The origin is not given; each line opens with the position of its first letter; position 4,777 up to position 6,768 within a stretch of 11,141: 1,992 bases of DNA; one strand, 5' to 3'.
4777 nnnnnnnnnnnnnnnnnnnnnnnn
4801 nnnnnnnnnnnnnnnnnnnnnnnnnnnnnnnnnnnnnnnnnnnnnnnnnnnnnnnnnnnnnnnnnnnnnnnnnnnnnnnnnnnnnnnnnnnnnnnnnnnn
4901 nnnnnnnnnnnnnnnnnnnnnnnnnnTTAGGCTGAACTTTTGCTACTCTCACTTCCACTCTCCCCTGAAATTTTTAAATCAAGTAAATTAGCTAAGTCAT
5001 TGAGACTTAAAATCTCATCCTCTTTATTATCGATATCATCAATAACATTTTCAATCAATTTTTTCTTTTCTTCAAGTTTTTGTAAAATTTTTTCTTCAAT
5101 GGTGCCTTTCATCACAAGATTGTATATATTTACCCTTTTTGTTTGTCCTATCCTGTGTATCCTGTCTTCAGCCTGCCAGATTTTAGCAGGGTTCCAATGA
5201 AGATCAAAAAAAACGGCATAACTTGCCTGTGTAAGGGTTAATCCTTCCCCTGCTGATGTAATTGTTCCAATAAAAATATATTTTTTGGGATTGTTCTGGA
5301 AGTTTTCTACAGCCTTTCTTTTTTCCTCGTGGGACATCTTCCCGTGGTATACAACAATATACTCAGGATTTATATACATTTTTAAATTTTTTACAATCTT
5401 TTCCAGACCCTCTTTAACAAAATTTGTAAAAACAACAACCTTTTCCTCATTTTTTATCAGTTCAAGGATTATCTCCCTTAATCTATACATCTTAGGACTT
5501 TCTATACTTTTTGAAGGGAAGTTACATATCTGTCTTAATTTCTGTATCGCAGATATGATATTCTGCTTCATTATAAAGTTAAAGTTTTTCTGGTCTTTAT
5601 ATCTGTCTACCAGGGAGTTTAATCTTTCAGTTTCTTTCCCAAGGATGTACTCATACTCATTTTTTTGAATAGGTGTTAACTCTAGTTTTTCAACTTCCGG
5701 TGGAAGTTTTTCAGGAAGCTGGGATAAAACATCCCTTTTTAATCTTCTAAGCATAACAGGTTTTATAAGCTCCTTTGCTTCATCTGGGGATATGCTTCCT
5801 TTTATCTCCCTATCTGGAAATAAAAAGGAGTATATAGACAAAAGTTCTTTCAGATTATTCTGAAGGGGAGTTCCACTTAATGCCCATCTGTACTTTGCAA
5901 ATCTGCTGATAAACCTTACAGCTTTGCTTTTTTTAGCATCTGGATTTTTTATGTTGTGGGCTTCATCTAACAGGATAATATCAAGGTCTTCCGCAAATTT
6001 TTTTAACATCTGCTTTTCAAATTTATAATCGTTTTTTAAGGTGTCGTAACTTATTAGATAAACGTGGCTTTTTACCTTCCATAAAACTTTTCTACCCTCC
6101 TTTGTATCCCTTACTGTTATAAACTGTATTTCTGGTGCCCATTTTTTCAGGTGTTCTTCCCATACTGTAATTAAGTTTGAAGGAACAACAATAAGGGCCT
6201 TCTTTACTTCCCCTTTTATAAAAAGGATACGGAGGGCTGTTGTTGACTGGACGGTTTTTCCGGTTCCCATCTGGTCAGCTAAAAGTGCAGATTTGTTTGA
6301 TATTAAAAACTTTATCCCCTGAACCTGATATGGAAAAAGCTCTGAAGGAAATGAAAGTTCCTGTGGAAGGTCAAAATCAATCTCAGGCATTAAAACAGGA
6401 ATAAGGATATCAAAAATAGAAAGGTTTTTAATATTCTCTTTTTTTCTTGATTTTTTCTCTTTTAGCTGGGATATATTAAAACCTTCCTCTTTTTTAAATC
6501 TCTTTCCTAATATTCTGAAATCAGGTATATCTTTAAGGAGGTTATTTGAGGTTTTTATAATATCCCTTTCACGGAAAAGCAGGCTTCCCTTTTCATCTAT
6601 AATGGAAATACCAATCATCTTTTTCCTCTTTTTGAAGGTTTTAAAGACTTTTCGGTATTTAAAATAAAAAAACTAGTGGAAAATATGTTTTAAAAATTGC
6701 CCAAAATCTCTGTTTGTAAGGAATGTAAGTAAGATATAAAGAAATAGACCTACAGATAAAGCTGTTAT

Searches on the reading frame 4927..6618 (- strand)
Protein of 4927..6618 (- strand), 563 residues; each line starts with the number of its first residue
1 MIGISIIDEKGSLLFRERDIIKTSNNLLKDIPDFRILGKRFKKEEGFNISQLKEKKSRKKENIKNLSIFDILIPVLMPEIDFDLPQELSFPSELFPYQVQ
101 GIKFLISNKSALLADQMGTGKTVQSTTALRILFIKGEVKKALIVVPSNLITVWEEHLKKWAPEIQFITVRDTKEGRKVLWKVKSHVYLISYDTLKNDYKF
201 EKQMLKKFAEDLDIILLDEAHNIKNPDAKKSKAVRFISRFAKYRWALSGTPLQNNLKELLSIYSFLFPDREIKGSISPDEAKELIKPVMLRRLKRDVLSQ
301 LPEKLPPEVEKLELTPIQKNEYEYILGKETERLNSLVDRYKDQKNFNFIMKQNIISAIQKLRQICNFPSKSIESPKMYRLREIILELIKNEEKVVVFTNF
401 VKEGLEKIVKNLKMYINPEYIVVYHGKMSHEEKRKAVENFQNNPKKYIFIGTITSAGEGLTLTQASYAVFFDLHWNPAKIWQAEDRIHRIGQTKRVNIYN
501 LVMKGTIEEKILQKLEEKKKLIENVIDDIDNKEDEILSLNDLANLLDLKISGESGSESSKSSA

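Call 4: search_protein_families(library=pfam, proteins=[window:4927-6618:-], max_evalue=0.01)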
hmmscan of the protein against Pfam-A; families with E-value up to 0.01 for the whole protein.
window:4927-6618:- (563 aa): 6 families
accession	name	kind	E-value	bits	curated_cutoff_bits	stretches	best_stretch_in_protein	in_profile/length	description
PF00176.29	SNF2-rel_dom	-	2.2e-42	145.6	24.9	2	97-269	1-181/290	SNF2-related domain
PF00271.37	Helicase_C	-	2.1e-19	70.3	23.5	1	380-491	6-110/110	Helicase conserved C-terminal domain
PF04851.21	ResIII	-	5.2e-14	52.9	22.5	1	93-251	3-162/164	Type III restriction enzyme, res subunit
PF00270.35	DEAD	-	6.2e-08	33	26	1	96-255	2-163/167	DEAD/DEAH box helicase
PF13872.12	AAA_34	-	5.3e-06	26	27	1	110-232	62-196/306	P-loop containing NTP hydrolase pore-1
PF12846.13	AAA_10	-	0.004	16.7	27.5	1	107-178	20-89/362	AAA-like domain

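Call 5: search_protein_families(library=padloc, proteins=[window:4927-6618:-], max_evalue=0.01)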
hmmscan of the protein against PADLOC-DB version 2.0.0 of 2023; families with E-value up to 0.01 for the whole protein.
window:4927-6618:- (563 aa): 44 families (the best 25 are shown)
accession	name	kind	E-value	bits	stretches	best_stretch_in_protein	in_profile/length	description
PDLC00633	ZorD1|ZorD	-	2.3e-69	232.5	1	80-527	432-886/908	"SWI2/SNF2 helicase, Mrr-like nuclease"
PDLC02842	DpdE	-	8.7e-51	170.7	1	94-534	702-1160/1176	DpdE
PDLC02850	DpdE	-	4.6e-49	165.2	1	94-545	805-1259/1282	DpdE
PDLC02845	DpdE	-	2e-48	163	1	84-526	836-1273/1293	DpdE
PDLC00631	ZorD1|ZorD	-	2.8e-47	159.1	1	84-526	432-910/1071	"SWI2/SNF2 helicase, Mrr-like nuclease"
PDLC02849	DpdE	-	1.7e-44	150.2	1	93-547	400-852/857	DpdE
PDLC00632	ZorD1|ZorD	-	3.6e-44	149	2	180-527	712-1081/1101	"SWI2/SNF2 helicase, Mrr-like nuclease"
PDLC00629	ZorD1|ZorD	-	5.7e-43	145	1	60-539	452-968/1012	"SWI2/SNF2 helicase, Mrr-like nuclease"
PDLC02627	DrmD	-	3.7e-42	142.4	1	97-534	307-706/748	DrmD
PDLC00628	ZorD1|ZorD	-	1e-39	134.1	1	40-527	462-966/1171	"SWI2/SNF2 helicase, Mrr-like nuclease"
PDLC02851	DpdE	-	1.1e-38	130.8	1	87-528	591-1037/1055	DpdE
PDLC00634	ZorD1|ZorD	-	1.8e-38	129.9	1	85-499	488-934/1208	"SWI2/SNF2 helicase, Mrr-like nuclease"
PDLC02852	DpdE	-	1.2e-34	117.4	2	94-305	466-671/905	DpdE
PDLC00627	ZorD1|ZorD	-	7.5e-34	114.8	3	283-537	721-1000/1006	"SWI2/SNF2 helicase, Mrr-like nuclease"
PDLC00659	HmaA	-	2.2e-32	109.9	2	390-521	511-645/1176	SNF2 helicase / DEAD-box helicase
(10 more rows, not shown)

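Call 6: search_protein_families(library=ncbifam, proteins=[window:4927-6618:-], max_evalue=0.01)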
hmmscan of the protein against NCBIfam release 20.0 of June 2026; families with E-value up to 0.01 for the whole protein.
window:4927-6618:- (563 aa): 14 families
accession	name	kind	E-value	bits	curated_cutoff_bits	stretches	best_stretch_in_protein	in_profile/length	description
NF053675.1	pilus_reg_Snf2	equivalog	6.6e-73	246.3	1100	1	50-548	543-1028/1029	pilus expression-regulating Snf2 family helicase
NF058637.1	helic_SCO1167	equivalog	8.3e-56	189.6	1200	1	87-548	463-931/932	SCO1167/SCO6262 family helicase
NF041790.1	anti-phage_ZorD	equivalog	2.8e-36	124.9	1500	2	178-499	698-1033/1035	type I Zorya anti-phage system protein ZorD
NF038317.1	DISARM_DrmD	equivalog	3.5e-33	115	610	2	389-541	504-655/1021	DISARM system SNF2-like helicase DrmD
NF042964.1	phospholipD_antiphage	equivalog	8.5e-25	87.2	1100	2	350-529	641-829/895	phospholipase D-like domain-containing anti-phage protein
NF038318.1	DISARM_DrmD_b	equivalog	6.8e-24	84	950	2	95-297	31-245/868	DISARM system SNF2-like helicase DrmD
NF041062.1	DpdE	equivalog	2.8e-23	81.9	500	2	93-363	153-399/1048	protein DpdE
NF003426.0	PRK04914.1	equivalog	1.3e-17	63.4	576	2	111-243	173-305/959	RNA polymerase-associated protein RapA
NF053711.1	RNA_heli_RhlE1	exception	2.4e-06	26.6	750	1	381-501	232-343/434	RNA helicase RhlE1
NF002340.1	PRK01297.1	equivalog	1.5e-05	24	564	1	385-497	241-344/372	ATP-dependent RNA helicase RhlB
NF053710.1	RNA_heli_RhlE2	exception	2.9e-05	22.7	925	1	391-517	249-366/635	RNA helicase RhlE2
NF007882.0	PRK10590.1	equivalog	4.4e-05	22.6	743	1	379-516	231-361/456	ATP-dependent RNA helicase RhlE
NF008744.0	PRK11776.1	equivalog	8.4e-05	21.3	524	1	384-518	236-360/460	ATP-dependent RNA helicase DbpA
NF008165.0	PRK10917.1-3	equivalog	0.0083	14.6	711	0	383-452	479-542/692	ATP-dependent DNA helicase RecG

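Call 12: find_homologous_proteins(query=window:4927-6618:-)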
Query window:4927-6618:- (563 aa): 1002 proteins with E <= 0.001 among 8000 candidates; the best 120 are listed.
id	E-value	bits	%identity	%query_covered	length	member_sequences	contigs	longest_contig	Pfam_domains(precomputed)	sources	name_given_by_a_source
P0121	0.0e+0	1221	100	100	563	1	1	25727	PF13872.13,PF00270.36,PF00176.30,PF00271.38,PF04851.22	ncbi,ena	-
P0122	0.0e+0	1219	100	100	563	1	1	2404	PF13872.13,PF00270.36,PF00176.30,PF00271.38,PF04851.22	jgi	-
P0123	0.0e+0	1199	98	100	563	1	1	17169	PF13872.13,PF00270.36,PF00176.30,PF00271.38,PF04851.22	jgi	jgi:SNF2 family DNA or RNA helicase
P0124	0.0e+0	1098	88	100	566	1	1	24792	PF00270.36,PF00176.30,PF00271.38,PF04851.22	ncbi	-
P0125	0.0e+0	1031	81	100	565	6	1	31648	PF00270.36,PF00176.30,PF00271.38,PF04851.22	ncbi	-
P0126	0.0e+0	1023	81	100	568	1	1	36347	PF00270.36,PF00176.30,PF00271.38,PF04851.22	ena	-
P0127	2.0e-297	1005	81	98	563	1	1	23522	PF00270.36,PF00176.30,PF00271.38,PF04851.22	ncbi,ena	-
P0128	4.2e-289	978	79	98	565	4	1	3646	PF00270.36,PF00176.30,PF00271.38,PF04851.22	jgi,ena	-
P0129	4.6e-288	974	79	97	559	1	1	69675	PF00270.36,PF00176.30,PF00271.38,PF04851.22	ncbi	-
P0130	2.4e-282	955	76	98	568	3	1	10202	PF00270.36,PF00176.30,PF00271.38,PF04851.22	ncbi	-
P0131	2.0e-278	943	76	98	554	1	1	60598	PF00270.36,PF00176.30,PF00271.38,PF04851.22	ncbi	-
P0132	9.6e-237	805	67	94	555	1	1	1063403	PF00270.36,PF00176.30,PF00271.38,PF04851.22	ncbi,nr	ncbi:MAG TPA: ATP-dependent helicase [Persephonella sp.]|nr:ATP-dependent helicase [Persephonella sp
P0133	1.1e-236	805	67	94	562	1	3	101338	PF00270.36,PF00176.30,PF00271.38,PF04851.22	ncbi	ncbi:DEAD/DEAH box helicase [Persephonella sp.]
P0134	1.2e-236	805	67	94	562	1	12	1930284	PF00270.36,PF00176.30,PF00271.38,PF04851.22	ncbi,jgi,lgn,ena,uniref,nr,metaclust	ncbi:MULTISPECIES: DEAD/DEAH box helicase [Persephonella]|uniref:Helicase, Snf2 family n=1 Tax=Perse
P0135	2.1e-236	804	67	94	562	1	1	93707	PF00270.36,PF00176.30,PF00271.38,PF04851.22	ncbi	-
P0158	8.5e-219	746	61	94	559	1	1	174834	PF00270.36,PF00176.30,PF00271.38,PF04851.22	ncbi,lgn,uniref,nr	ncbi:DEAD/DEAH box helicase [Hydrogenothermus marinus]|uniref:Helicase-like protein n=1 Tax=Hydrogen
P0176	2.7e-196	671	58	94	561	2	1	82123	PF00270.36,PF00176.30,PF00271.38,PF04851.22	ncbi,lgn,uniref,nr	ncbi:DEAD/DEAH box helicase [Sulfurihydrogenibium subterraneum]|uniref:DEAD/DEAH box helicase n=1 Ta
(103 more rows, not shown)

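Call 13: find_encoding_contigs(protein=P0121, flank=10000, max_places=3)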
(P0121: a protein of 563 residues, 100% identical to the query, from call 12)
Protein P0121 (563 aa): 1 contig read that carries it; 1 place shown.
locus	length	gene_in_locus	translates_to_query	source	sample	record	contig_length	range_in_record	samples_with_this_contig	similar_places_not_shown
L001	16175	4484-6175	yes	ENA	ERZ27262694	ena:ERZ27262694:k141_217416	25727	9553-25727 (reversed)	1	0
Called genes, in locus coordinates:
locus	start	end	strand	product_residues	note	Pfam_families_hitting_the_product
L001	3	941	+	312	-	?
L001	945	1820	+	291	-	PF00535:Glycos_transf_2, PF10111:Glyco_tranf_2_2, PF13641:Glyco_tranf_2_3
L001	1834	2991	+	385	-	PF00155:Aminotran_1_2, PF01041:DegT_DnrJ_EryC1, PF00266:Aminotran_5 (weak)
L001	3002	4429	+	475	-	PF01943:Polysacc_synt, PF13440:Polysacc_synt_3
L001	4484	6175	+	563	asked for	PF13872:AAA_34 (weak), PF00176:SNF2-rel_dom, PF00270:DEAD (weak), PF04851:ResIII, PF00176:SNF2-rel_dom (weak), PF00271:Helicase_C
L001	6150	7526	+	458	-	PF00989:PAS (weak), PF13426:PAS_9 (weak), PF08447:PAS_3, PF00015:MCPsignal (faint)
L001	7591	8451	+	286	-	PF01145:Band_7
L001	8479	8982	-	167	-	PF00578:AhpC-TSA, PF08534:Redoxin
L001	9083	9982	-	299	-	PF04055:Radical_SAM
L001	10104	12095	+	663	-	PF00270:DEAD (faint), PF04851:ResIII, PF17757:UvrB_inter, PF27431:UvrB_3rd, PF00271:Helicase_C, PF12344:UvrB, PF02151:UVR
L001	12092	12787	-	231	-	PF13353:Fer4_12, PF04055:Radical_SAM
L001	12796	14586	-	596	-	PF13597:NRDD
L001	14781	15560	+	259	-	PF01138:RNase_PH, PF03725:RNase_PH_C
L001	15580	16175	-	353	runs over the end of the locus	PF13439:Glyco_transf_4, PF00982:Glyco_transf_20 (weak), PF20706:GT4-conflict, PF00534:Glycos_transf_1, PF13692:Glyco_trans_1_4, PF13524:Glyco_trans_1_2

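Call 14: find_encoding_contigs(protein=P0134, flank=10000, max_places=2)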
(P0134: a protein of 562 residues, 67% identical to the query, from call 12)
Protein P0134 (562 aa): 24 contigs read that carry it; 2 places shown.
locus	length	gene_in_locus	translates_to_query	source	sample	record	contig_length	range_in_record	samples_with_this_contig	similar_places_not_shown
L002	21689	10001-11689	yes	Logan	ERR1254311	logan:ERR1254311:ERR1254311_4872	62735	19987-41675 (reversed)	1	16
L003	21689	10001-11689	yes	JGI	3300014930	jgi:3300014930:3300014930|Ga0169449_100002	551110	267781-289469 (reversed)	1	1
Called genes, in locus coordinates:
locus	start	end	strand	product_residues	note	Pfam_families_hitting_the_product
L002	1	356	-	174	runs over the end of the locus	PF04344:CheZ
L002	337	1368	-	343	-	PF00072:Response_reg, PF01339:CheB_methylest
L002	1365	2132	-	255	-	PF01739:CheR, PF08242:Methyltransf_12 (faint), PF13649:Methyltransf_25 (faint)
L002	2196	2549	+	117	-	-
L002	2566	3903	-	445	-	PF02040:ArsB, PF03600:CitMHS, PF06450:NhaB (weak)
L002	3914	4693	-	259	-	-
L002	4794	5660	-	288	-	PF01435:Peptidase_M48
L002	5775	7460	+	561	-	PF00989:PAS, PF13188:PAS_8 (faint), PF08447:PAS_3 (weak), PF00989:PAS, PF08448:PAS_4, PF08447:PAS_3 (weak), PF13426:PAS_9, PF00990:GGDEF, +1 more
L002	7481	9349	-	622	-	PF00012:HSP70, PF06723:MreB_Mbl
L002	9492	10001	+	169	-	-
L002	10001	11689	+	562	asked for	PF00176:SNF2-rel_dom, PF00270:DEAD (weak), PF04851:ResIII, PF00271:Helicase_C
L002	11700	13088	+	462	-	PF00989:PAS, PF13426:PAS_9, PF08447:PAS_3, PF00015:MCPsignal (faint)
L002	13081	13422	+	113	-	PF03091:CutA1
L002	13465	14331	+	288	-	PF01145:Band_7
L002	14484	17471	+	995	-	PF02861:Clp_N, PF00004:AAA, PF23569:NBD_SMAX1, PF17871:AAA_lid_9, PF00004:AAA, PF07724:AAA_2, PF07728:AAA_5, PF10431:ClpB_D2-small, +6 more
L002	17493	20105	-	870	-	PF01624:MutS_I, PF05188:MutS_II, PF05192:MutS_III, PF05190:MutS_IV, PF00488:MutS_V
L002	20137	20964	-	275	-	PF01551:Peptidase_M23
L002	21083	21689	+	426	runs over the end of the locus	PF00919:UPF0004, PF04055:Radical_SAM, PF01938:TRAM, PF18693:TRAM_2 (weak)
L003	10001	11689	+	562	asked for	PF00176:SNF2-rel_dom, PF00270:DEAD (weak), PF04851:ResIII, PF00271:Helicase_C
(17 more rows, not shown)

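Call 15: find_encoding_contigs(protein=P0158, flank=8000, max_places=1)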
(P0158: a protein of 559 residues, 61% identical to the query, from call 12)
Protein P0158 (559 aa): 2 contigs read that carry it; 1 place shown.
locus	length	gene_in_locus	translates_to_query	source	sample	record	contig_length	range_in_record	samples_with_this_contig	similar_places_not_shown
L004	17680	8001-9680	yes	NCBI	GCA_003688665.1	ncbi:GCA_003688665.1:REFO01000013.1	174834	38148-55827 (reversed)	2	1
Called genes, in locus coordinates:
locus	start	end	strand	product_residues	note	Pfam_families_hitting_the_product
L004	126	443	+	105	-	-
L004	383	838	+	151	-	PF12974:Phosphonate-bd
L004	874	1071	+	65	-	PF11127:YgaP-like_TM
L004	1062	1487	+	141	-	PF03652:RuvX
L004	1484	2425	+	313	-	PF02618:YceG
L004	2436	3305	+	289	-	PF01142:TruD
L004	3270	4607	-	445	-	PF02040:ArsB, PF03600:CitMHS, PF06450:NhaB (weak)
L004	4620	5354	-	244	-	-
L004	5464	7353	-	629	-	PF00012:HSP70, PF06723:MreB_Mbl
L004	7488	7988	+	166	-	-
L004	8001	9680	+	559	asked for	PF00270:DEAD (faint), PF00176:SNF2-rel_dom, PF04851:ResIII, PF00271:Helicase_C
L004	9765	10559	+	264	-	PF01503:PRA-PH (faint), PF03819:MazG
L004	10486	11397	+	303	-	PF00753:Lactamase_B, PF13483:Lactamase_B_3, PF12706:Lactamase_B_2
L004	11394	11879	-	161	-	PF00578:AhpC-TSA, PF08534:Redoxin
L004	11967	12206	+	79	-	-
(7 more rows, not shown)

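Call 16: find_encoding_contigs(protein=P0176, flank=8000, max_places=1)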
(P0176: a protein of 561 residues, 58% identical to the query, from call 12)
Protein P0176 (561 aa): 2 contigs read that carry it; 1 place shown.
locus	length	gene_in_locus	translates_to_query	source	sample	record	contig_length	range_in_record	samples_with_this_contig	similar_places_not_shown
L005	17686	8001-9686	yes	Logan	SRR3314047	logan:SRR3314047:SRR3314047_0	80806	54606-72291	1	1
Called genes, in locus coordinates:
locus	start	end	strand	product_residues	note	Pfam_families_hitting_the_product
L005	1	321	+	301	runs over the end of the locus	PF01820:Dala_Dala_lig_N, PF01071:GARS_A, PF02222:ATP-grasp (weak), PF02655:ATP-grasp_3, PF02786:CPSase_L_D2, PF08443:RimK, PF07478:Dala_Dala_lig_C, PF13535:ATP-grasp_4 (weak)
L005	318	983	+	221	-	PF08478:POTRA_1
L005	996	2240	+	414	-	PF02491:SHS2_FTSA, PF06277:EutA (weak), PF06723:MreB_Mbl, PF11104:PilM_2 (weak), PF14450:FtsA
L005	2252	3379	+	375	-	PF00091:Tubulin, PF12327:FtsZ_C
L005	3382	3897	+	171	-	PF01066:CDP-OH_P_transf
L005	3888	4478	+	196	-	PF02660:G3P_acyltransf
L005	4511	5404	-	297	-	PF01435:Peptidase_M48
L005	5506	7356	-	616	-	PF00012:HSP70, PF06723:MreB_Mbl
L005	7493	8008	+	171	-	-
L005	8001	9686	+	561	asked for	PF00176:SNF2-rel_dom, PF00270:DEAD, PF04851:ResIII, PF00271:Helicase_C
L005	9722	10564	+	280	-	-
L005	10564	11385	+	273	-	PF00590:TP_methylase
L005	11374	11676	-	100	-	PF02033:RBFA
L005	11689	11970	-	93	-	PF04456:DUF503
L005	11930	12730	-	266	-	PF00398:RrnaAD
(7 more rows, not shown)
